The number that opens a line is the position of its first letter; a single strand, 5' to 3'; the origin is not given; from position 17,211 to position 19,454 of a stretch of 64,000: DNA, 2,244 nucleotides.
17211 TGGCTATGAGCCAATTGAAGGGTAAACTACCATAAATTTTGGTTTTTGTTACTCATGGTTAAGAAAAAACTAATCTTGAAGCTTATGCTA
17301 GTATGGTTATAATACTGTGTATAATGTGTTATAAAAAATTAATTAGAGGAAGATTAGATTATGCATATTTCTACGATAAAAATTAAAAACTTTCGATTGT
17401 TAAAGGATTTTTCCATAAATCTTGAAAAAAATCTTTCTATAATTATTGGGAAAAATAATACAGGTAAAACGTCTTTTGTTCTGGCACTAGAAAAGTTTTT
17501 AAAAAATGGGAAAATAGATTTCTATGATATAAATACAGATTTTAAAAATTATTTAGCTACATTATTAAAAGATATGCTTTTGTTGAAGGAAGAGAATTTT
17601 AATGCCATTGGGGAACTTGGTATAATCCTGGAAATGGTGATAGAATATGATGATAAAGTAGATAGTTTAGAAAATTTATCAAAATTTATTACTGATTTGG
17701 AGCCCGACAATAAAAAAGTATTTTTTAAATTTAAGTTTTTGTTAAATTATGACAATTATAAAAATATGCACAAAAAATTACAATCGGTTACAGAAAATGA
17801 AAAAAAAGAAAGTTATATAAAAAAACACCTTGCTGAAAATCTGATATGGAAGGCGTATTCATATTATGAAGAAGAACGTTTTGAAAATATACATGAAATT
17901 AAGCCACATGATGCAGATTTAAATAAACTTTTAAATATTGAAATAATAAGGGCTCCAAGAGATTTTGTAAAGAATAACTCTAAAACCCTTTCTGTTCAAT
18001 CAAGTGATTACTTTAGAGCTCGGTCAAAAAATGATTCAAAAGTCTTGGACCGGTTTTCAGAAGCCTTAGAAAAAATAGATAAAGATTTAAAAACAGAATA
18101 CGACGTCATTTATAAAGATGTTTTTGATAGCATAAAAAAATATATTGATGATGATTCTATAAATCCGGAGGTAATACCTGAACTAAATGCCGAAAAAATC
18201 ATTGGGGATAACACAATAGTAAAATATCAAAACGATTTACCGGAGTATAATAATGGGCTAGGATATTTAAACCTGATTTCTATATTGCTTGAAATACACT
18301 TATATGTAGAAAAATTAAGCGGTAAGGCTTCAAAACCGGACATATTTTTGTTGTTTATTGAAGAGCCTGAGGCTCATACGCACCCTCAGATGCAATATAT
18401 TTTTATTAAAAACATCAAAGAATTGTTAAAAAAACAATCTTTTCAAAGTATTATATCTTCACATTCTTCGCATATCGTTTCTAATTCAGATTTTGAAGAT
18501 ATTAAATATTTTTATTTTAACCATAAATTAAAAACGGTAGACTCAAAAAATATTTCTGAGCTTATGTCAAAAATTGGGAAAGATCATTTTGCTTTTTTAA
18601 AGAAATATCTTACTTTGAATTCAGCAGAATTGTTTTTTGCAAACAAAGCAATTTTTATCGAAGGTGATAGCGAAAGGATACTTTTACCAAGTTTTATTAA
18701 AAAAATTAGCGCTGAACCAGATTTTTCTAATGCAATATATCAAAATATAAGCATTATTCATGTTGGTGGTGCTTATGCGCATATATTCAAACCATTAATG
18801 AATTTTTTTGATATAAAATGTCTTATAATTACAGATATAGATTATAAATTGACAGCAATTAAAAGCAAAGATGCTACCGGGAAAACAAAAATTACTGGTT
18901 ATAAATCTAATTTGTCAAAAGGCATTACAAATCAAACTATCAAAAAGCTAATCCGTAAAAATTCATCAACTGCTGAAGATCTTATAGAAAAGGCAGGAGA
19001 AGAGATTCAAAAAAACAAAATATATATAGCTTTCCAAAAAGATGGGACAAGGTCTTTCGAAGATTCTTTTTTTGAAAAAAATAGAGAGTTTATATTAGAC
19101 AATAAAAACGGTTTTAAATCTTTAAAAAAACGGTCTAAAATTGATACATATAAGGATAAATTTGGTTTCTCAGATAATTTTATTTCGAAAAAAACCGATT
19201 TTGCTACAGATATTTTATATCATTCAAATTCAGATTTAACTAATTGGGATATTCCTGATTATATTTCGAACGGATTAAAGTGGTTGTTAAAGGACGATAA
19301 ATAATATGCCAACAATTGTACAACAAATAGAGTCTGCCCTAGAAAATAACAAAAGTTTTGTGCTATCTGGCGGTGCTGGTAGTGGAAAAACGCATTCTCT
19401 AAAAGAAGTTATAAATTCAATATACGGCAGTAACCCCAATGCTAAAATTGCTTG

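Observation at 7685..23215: ~15.5 kb defence island bracketed by two diverged 1.4-kb direct repeats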

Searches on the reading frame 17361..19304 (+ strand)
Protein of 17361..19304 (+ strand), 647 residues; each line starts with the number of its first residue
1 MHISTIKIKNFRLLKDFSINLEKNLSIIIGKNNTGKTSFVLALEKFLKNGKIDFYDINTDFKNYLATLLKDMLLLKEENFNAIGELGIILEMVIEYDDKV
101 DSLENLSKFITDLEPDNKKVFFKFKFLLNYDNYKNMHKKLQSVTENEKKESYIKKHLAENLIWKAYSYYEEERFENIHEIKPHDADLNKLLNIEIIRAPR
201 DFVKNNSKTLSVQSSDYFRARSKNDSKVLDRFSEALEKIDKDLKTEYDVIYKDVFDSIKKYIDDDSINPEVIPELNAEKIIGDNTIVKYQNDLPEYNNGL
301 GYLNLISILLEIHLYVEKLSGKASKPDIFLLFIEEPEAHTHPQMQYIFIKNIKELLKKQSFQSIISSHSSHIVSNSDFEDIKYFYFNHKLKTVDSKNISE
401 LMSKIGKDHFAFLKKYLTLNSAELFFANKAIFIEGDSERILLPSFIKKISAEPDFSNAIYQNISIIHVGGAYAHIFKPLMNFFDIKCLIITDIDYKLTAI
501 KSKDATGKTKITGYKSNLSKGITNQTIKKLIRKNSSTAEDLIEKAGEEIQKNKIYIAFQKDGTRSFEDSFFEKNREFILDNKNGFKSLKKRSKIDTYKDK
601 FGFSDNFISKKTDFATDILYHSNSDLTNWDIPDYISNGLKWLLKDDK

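Call 7: search_protein_families(library=padloc, proteins=[window:17361-19304:+], max_evalue=0.001)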
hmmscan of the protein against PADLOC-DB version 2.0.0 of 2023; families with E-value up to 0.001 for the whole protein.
window:17361-19304:+ (647 aa): 94 families (the best 25 are shown)
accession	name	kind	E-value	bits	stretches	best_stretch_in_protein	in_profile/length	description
PDLC00079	GajA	-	1.4e-171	570.8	1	1-644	1-701/702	AAA ATPase domain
PDLC00065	GajA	-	6.4e-162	538.7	1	1-645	1-666/670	AAA ATPase domain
PDLC00063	GajA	-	1.3e-128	428.5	1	1-645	1-662/679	AAA ATPase domain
PDLC00093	GajA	-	3.8e-99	331.4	1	1-644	1-720/736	AAA ATPase domain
PDLC00088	GajA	-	2.4e-95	318.5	1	298-644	2-371/372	AAA ATPase domain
PDLC00095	GajA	-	2.6e-87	292.1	2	183-643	220-730/752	AAA ATPase domain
PDLC00082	GajA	-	9.7e-68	227.1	2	87-642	112-692/694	AAA ATPase domain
PDLC00068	GajA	-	1.4e-61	207.1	1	190-642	5-523/545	AAA ATPase domain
PDLC00076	GajA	-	2e-59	199.7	1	1-611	1-611/700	AAA ATPase domain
PDLC02979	AriA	-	1.1e-48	164.9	1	1-373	1-373/373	-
PDLC00069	GajA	-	1.6e-46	157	1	1-577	1-574/687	AAA ATPase domain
PDLC00077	GajA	-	1.6e-45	153.8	1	1-597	1-606/616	AAA ATPase domain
PDLC00096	GajA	-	8.6e-44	148.3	2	297-557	263-507/630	AAA ATPase domain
PDLC00099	GajA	-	6.8e-43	145.5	2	248-534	222-499/626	AAA ATPase domain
PDLC00091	GajA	-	1.1e-42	144.7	2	297-645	268-622/627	AAA ATPase domain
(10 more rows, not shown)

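Call 95: find_encoding_contigs(protein=window:17361-19304:+, flank=10000, max_places=10)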
Protein window:17361-19304:+ (647 aa): 11 contigs read that carry it; 10 places shown.
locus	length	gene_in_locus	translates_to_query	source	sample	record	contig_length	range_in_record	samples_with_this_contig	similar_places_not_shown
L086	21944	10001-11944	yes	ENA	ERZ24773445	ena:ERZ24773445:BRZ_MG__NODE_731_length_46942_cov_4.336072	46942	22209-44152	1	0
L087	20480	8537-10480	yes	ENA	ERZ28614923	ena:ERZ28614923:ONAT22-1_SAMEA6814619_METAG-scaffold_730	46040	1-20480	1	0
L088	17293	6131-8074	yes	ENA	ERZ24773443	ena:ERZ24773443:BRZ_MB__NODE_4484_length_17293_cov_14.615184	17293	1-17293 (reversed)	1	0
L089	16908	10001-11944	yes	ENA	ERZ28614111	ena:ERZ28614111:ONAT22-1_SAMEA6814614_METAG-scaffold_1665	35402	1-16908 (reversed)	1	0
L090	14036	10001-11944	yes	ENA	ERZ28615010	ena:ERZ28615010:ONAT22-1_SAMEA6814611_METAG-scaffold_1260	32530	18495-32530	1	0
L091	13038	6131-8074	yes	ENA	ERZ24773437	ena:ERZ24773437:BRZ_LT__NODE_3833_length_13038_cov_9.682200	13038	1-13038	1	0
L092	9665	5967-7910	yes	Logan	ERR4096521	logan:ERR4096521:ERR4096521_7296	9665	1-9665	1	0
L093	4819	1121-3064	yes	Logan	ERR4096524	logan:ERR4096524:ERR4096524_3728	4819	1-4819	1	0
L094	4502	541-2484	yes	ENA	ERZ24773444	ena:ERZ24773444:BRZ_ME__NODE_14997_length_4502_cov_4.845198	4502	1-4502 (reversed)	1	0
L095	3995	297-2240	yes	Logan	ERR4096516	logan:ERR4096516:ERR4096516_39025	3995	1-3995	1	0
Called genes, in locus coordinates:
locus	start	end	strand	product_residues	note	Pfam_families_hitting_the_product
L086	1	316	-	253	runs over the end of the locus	PF13365:Trypsin_2 (weak)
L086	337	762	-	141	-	PF04343:DUF488, PF22751:DUF488-N3a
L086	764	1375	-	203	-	-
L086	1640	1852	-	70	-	-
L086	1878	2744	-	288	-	-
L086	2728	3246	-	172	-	-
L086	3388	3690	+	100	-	-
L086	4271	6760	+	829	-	PF04313:HSDR_N (faint), PF13588:HSDR_N_2 (weak), PF00270:DEAD, PF04851:ResIII, PF18766:SWI2_SNF2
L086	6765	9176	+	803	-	PF02384:N6_Mtase, PF01170:UPF0020 (weak), PF13847:Methyltransf_31 (faint), PF07669:Eco57I (weak), PF01420:Methylase_S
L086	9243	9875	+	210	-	-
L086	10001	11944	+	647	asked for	PF11398:DUF2813 (faint), PF13175:AAA_15, PF20469:OLD-like_TOPRIM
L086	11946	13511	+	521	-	PF00580:UvrD-helicase, PF13245:AAA_19, PF01443:Viral_helicase1 (faint), PF00580:UvrD-helicase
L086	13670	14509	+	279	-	PF01930:Cas_Cas4 (faint)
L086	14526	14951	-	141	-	PF04343:DUF488, PF22751:DUF488-N3a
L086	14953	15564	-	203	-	-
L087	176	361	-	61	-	-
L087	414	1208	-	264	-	-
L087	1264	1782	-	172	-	-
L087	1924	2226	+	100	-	-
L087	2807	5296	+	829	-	PF04313:HSDR_N (faint), PF13588:HSDR_N_2 (weak), PF00270:DEAD, PF04851:ResIII, PF18766:SWI2_SNF2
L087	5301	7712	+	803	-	PF02384:N6_Mtase, PF01170:UPF0020 (weak), PF13847:Methyltransf_31 (faint), PF07669:Eco57I (weak), PF01420:Methylase_S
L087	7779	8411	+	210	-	-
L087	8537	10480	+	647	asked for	PF11398:DUF2813 (faint), PF13175:AAA_15, PF20469:OLD-like_TOPRIM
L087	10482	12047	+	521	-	PF00580:UvrD-helicase, PF13245:AAA_19, PF01443:Viral_helicase1 (faint), PF00580:UvrD-helicase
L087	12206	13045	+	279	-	PF01930:Cas_Cas4 (faint)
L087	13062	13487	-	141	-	PF04343:DUF488, PF22751:DUF488-N3a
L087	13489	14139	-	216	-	PF22557:DuOB (weak)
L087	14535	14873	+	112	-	PF27665:UCP028175 (weak)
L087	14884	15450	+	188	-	-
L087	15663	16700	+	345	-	PF00535:Glycos_transf_2, PF10111:Glyco_tranf_2_2, PF13641:Glyco_tranf_2_3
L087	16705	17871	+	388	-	PF00534:Glycos_transf_1 (faint), PF13692:Glyco_trans_1_4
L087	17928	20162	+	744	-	PF00037:Fer4 (faint), PF12837:Fer4_6 (faint), PF12838:Fer4_7, PF13187:Fer4_9 (weak), PF13237:Fer4_10 (faint), PF04432:FrhB_FdhB_C, PF04230:PS_pyruv_trans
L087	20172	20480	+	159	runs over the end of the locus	PF04073:tRNA_edit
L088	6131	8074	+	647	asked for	PF11398:DUF2813 (faint), PF13175:AAA_15, PF20469:OLD-like_TOPRIM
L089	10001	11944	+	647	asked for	PF11398:DUF2813 (faint), PF13175:AAA_15, PF20469:OLD-like_TOPRIM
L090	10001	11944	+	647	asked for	PF11398:DUF2813 (faint), PF13175:AAA_15, PF20469:OLD-like_TOPRIM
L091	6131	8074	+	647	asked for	PF11398:DUF2813 (faint), PF13175:AAA_15, PF20469:OLD-like_TOPRIM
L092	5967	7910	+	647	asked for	PF11398:DUF2813 (faint), PF13175:AAA_15, PF20469:OLD-like_TOPRIM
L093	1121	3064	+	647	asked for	PF11398:DUF2813 (faint), PF13175:AAA_15, PF20469:OLD-like_TOPRIM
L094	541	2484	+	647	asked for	PF11398:DUF2813 (faint), PF13175:AAA_15, PF20469:OLD-like_TOPRIM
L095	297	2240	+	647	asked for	PF11398:DUF2813 (faint), PF13175:AAA_15, PF20469:OLD-like_TOPRIM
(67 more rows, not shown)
